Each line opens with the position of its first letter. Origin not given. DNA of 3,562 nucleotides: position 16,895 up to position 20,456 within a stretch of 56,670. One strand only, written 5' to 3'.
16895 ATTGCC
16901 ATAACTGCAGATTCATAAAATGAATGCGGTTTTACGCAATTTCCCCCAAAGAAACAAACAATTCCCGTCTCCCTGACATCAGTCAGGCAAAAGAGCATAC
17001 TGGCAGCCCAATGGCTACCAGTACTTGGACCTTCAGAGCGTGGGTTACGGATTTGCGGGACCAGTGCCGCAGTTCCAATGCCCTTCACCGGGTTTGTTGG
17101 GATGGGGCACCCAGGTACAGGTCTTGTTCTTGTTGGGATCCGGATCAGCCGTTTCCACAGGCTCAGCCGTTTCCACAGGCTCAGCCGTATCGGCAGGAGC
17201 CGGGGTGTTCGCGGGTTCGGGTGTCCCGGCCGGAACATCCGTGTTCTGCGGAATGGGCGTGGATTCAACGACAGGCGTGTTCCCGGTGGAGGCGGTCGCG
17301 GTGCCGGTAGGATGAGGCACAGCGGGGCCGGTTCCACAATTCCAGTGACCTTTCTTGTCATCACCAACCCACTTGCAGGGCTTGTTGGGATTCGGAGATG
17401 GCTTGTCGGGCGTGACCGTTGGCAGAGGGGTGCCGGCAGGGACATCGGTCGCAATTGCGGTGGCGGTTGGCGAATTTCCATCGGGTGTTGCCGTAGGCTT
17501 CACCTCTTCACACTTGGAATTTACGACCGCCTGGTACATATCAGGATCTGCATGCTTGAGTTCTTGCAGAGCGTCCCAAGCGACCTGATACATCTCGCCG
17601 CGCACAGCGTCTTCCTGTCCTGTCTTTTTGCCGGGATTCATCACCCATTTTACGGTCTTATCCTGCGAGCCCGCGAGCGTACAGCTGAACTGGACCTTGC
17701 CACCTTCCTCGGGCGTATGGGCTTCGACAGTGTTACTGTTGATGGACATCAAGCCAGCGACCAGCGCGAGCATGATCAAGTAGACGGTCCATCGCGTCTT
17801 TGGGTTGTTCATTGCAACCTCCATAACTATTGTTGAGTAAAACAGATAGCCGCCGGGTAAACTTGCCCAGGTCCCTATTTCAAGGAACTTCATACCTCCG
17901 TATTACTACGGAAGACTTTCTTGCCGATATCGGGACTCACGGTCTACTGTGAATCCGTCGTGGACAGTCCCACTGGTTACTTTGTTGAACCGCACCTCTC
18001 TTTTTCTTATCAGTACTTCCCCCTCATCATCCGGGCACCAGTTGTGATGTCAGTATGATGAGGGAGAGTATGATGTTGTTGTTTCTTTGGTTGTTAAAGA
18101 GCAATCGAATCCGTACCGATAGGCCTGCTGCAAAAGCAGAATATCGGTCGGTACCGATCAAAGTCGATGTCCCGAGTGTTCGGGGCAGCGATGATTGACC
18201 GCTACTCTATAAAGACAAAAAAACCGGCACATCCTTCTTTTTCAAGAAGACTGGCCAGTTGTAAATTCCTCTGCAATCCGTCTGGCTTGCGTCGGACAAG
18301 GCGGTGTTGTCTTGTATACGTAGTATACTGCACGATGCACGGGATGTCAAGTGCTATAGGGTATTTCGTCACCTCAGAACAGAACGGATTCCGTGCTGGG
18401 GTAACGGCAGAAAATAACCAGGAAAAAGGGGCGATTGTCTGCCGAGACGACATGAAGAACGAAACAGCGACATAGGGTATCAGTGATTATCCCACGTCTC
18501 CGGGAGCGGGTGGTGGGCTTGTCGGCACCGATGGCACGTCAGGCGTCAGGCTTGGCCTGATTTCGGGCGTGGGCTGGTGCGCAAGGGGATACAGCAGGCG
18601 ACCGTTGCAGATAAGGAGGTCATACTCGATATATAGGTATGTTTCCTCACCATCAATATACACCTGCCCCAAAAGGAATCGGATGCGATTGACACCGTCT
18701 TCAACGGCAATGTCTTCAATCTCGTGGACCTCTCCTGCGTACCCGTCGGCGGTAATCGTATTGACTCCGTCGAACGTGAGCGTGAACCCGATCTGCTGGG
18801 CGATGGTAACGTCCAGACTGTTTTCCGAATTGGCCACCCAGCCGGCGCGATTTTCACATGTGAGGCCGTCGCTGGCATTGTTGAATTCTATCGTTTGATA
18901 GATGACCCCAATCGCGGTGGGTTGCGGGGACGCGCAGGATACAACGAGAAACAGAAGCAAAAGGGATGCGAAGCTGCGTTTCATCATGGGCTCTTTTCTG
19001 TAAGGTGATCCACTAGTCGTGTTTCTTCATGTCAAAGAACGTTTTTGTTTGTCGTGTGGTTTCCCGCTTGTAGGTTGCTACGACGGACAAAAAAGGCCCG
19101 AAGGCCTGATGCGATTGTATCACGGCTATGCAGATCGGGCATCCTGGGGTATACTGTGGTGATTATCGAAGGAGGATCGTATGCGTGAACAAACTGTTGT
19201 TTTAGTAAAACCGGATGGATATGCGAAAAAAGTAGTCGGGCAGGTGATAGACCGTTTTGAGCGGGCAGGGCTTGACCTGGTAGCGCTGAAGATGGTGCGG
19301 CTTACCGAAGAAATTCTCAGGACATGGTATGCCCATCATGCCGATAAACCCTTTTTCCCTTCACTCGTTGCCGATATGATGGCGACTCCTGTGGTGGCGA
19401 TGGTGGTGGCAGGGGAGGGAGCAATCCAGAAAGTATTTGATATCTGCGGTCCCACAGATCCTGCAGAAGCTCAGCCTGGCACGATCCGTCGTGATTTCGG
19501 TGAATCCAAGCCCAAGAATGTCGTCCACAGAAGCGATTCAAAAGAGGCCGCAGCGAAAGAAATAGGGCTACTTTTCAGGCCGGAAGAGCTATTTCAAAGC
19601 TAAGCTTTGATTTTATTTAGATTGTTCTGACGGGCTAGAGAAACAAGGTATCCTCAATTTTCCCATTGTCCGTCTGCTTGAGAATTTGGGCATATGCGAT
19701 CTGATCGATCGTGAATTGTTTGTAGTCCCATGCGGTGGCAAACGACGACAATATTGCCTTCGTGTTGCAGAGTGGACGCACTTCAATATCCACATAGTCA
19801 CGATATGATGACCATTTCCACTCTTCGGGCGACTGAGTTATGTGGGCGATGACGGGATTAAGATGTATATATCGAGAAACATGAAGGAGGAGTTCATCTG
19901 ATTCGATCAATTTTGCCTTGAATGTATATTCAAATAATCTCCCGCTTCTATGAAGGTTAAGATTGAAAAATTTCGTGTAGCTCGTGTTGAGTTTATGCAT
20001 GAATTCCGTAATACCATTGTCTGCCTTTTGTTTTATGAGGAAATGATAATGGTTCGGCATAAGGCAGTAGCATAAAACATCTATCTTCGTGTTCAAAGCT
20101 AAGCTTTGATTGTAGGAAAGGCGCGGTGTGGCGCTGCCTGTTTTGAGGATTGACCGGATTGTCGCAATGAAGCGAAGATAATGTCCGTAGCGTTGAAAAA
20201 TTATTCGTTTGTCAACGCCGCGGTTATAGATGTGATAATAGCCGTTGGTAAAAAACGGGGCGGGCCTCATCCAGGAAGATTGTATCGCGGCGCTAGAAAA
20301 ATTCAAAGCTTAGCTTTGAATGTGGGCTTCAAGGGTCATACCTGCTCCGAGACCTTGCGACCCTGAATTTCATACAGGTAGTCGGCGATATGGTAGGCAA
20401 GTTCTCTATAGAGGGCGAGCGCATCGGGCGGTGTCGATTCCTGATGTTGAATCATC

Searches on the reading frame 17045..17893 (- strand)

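Call 42: search_protein_families(library=pfam, proteins=[window:17045-17893:-], max_evalue=0.001)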
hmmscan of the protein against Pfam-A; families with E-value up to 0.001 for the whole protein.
window:17045-17893:- (282 aa): 1 family
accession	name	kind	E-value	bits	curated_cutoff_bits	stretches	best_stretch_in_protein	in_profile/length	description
PF07679.22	I-set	-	0.00021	21.7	23.7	1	60-135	11-86/90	Immunoglobulin I-set domain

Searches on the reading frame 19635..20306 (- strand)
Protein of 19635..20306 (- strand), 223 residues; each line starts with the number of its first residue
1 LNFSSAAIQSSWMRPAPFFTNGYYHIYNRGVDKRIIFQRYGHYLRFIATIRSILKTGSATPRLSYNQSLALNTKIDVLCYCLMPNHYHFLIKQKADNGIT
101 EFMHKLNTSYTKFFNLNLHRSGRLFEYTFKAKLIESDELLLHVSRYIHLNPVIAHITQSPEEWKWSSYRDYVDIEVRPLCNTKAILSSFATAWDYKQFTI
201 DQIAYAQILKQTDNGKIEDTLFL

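Call 15: search_protein_families(library=pfam, proteins=[window:19635-20306:-], max_evalue=0.001)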
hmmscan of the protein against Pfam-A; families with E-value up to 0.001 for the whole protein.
window:19635-20306:- (223 aa): 1 family
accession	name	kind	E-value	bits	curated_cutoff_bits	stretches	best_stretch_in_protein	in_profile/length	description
PF01797.21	Y1_Tnp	-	2.8e-08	34.3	23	1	63-148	29-119/121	Transposase IS200 like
